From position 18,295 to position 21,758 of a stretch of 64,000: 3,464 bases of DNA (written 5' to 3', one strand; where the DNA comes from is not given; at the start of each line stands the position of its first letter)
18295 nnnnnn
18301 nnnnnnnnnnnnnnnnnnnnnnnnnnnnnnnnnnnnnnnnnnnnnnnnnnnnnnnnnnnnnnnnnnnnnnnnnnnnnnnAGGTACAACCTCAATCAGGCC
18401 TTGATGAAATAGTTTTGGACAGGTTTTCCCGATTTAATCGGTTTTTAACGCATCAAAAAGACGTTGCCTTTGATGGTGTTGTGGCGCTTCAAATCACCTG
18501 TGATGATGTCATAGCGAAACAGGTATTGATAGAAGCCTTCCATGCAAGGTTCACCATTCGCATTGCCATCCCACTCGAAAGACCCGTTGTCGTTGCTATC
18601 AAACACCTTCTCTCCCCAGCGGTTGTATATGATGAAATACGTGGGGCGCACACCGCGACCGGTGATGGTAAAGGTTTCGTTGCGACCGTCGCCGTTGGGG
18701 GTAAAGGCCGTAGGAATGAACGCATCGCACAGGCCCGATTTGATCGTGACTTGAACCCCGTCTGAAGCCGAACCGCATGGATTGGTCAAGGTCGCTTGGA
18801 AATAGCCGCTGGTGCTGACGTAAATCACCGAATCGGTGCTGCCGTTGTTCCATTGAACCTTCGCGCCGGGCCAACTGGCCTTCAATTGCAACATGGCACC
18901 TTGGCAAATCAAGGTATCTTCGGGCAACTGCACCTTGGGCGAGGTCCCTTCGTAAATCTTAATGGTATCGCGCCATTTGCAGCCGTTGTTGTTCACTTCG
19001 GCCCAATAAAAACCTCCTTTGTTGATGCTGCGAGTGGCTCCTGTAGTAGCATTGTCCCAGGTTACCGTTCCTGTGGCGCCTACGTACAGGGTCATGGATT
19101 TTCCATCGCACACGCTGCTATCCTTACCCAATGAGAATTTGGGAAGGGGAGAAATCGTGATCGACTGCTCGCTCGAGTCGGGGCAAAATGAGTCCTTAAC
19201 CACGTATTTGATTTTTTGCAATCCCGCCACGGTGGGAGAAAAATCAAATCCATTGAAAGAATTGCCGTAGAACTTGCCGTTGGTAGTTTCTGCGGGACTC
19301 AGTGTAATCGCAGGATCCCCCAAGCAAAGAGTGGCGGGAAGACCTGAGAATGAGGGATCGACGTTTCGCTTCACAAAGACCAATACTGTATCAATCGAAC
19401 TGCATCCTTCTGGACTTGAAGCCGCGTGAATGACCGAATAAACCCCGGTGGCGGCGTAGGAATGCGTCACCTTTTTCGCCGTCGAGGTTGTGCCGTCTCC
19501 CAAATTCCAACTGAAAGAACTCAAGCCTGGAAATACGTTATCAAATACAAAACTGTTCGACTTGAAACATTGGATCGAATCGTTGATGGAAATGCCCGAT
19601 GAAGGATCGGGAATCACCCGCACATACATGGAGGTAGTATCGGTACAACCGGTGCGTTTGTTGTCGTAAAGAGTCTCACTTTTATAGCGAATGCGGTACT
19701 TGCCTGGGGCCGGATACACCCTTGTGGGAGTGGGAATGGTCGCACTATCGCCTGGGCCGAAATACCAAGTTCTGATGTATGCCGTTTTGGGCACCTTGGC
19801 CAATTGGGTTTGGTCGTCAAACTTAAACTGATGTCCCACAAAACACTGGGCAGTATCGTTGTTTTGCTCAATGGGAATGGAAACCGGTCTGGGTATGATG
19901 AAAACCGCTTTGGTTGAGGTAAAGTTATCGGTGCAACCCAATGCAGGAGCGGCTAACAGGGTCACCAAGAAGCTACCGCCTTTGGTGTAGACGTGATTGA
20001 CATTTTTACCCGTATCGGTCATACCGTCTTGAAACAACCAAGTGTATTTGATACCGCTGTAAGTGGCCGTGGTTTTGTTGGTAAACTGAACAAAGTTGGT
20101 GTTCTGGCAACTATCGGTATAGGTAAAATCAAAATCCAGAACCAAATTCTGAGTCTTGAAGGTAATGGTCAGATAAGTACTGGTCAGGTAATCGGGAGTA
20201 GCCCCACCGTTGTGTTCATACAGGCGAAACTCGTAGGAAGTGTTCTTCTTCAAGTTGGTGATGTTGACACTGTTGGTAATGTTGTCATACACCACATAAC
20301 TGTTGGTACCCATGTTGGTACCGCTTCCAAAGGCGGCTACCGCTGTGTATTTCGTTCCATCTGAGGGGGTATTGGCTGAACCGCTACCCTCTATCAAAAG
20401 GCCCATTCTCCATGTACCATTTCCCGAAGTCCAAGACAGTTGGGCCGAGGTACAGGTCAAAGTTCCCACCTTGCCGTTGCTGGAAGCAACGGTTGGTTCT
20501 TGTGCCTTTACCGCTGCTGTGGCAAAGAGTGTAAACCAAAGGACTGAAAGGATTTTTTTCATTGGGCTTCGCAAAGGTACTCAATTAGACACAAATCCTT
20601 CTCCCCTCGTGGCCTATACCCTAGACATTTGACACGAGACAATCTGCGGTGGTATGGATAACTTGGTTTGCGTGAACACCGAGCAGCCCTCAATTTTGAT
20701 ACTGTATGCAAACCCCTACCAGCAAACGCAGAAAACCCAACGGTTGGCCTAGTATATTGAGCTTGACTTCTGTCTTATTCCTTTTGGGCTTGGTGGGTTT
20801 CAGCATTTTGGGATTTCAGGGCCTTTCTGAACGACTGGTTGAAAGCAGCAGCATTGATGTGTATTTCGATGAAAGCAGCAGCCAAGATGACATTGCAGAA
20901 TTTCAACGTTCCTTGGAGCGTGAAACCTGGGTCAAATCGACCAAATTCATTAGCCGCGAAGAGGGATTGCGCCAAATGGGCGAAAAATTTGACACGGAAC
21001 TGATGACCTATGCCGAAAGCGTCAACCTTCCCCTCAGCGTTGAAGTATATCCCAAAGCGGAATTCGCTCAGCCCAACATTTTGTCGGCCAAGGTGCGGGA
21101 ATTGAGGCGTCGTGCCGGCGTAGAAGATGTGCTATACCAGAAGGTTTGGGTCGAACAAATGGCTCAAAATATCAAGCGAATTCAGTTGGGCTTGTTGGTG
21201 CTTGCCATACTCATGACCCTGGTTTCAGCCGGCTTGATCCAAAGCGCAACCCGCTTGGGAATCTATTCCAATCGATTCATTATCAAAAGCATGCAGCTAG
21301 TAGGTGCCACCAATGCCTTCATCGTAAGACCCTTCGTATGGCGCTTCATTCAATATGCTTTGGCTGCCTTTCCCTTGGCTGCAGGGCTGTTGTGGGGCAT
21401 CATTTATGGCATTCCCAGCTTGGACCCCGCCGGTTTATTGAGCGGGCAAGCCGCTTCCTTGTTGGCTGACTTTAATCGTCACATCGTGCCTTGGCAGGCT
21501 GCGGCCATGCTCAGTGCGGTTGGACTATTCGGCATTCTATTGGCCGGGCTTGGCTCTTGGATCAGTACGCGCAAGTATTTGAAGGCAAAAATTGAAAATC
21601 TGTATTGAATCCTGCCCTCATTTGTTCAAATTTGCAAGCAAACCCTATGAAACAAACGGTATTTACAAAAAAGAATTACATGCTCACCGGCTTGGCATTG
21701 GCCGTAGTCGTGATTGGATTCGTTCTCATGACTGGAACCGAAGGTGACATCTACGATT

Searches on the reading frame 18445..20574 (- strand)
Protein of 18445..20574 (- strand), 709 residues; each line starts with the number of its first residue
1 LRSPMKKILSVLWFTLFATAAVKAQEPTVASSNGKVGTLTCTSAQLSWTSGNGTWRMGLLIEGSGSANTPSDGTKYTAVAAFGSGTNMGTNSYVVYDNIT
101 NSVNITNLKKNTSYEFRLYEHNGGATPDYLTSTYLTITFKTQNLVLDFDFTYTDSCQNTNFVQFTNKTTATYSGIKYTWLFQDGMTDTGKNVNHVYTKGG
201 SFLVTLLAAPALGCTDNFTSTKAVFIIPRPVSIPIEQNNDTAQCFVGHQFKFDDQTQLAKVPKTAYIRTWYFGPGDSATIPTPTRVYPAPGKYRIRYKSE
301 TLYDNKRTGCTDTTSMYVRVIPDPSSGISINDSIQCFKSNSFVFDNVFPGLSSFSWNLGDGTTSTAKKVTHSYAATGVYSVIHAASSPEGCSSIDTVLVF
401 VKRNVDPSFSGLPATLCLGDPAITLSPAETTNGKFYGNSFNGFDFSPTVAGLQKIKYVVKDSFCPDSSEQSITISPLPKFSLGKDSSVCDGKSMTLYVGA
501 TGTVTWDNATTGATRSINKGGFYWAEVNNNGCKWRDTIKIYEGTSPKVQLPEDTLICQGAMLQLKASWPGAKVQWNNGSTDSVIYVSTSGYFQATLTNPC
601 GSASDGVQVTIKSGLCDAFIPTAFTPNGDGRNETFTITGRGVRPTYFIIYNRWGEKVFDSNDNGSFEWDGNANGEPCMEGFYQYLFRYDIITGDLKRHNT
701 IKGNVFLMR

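Call 13: search_protein_families(library=pfam, proteins=[window:18445-20574:-])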
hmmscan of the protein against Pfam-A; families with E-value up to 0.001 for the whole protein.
window:18445-20574:- (709 aa): 4 families
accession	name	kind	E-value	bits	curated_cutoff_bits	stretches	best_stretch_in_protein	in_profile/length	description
PF18911.6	PKD_4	-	1.4e-24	86.3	27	2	161-224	19-83/85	PKD domain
PF00801.26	PKD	-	1.2e-19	70.6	23.5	2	162-214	17-71/80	PKD domain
PF13585.12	CHU_C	-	3.1e-15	56.5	27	1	620-692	3-73/86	CHU_C Type IX secretion signal domain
PF00041.27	fn3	-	0.00051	20.6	25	1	36-124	8-72/84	Fibronectin type III domain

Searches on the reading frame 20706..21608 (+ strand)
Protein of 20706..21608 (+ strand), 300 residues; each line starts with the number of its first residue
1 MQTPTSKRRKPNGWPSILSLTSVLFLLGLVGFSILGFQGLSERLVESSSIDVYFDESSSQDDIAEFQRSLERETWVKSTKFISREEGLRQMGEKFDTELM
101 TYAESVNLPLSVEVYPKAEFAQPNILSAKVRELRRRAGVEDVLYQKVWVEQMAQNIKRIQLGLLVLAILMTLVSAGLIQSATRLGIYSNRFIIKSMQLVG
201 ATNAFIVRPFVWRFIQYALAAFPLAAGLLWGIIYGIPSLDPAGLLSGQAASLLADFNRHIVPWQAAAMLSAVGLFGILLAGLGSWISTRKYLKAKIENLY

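Call 74: find_homologous_proteins(query=window:20706-21608:+, max_evalue=1e-40)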
Query window:20706-21608:+ (300 aa): 117 proteins with E <= 1e-40 among 8000 candidates.
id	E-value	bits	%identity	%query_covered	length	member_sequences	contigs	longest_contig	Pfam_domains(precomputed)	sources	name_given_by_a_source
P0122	3.1e-189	645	100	100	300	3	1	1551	PF02687.28,PF18075.9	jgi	jgi:cell division transport system permease protein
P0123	7.7e-173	591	89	100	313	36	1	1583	PF02687.28,PF18075.9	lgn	-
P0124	5.3e-92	326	50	99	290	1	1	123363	PF02687.28,PF18075.9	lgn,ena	-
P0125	1.1e-91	325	50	99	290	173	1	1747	PF02687.28,PF18075.9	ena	-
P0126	2.2e-91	324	48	99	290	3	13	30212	PF02687.28,PF18075.9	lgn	-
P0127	2.3e-91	324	49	99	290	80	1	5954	PF02687.28,PF18075.9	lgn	-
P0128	3.5e-91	323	47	100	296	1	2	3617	PF02687.28,PF18075.9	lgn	-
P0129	3.9e-91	323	48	99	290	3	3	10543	PF02687.28,PF18075.9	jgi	jgi:cell division transport system permease protein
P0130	7.1e-91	322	49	99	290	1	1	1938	PF02687.28,PF18075.9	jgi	jgi:cell division transport system permease protein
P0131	2.1e-90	321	48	100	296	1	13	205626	PF02687.28,PF18075.9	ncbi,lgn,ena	-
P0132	4.0e-90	320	48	99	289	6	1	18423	PF18075.9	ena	-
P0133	5.3e-90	319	46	100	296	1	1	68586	PF02687.28,PF18075.9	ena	-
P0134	9.0e-90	319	47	100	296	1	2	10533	PF02687.28,PF18075.9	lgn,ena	-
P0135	9.6e-90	319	46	100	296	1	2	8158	PF02687.28,PF18075.9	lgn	-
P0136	1.0e-89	319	47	100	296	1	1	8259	PF02687.28,PF18075.9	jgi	-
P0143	3.8e-88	313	52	100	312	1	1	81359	PF02687.28,PF18075.9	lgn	-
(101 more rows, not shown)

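Call 75: find_encoding_contigs(protein=P0123, flank=3000, max_places=5)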
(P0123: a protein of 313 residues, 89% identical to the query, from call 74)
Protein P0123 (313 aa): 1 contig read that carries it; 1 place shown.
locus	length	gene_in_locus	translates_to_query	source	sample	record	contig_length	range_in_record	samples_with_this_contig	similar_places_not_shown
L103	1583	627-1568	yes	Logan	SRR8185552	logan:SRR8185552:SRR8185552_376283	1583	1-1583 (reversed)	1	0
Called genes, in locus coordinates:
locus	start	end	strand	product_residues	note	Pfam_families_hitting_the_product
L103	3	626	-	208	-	?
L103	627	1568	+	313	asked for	PF18075:FtsX_ECD, PF02687:FtsX (weak)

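Call 76: find_encoding_contigs(protein=P0143, flank=4000, max_places=2)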
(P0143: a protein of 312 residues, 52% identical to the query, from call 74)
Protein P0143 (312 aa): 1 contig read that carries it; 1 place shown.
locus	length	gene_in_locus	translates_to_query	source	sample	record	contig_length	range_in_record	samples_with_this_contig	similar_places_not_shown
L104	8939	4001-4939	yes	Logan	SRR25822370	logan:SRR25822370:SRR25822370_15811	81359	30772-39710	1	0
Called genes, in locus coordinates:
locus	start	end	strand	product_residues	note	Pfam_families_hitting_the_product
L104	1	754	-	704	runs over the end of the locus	PF00801:PKD (weak), PF18911:PKD_4, PF13585:CHU_C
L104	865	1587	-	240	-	PF10108:DNA_pol_B_exo2, PF13482:RNase_H_2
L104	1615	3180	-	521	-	PF13598:DUF4139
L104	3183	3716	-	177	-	-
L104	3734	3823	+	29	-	-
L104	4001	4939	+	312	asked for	PF18075:FtsX_ECD, PF02687:FtsX (weak)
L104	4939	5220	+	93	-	PF11297:DUF3098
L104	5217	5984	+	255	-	PF02673:BacA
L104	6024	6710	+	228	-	PF13709:DUF4159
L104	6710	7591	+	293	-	PF00781:DAGK_cat, PF19279:YegS_C (weak)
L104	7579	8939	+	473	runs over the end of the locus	PF03853:YjeF_N, PF01256:Carb_kinase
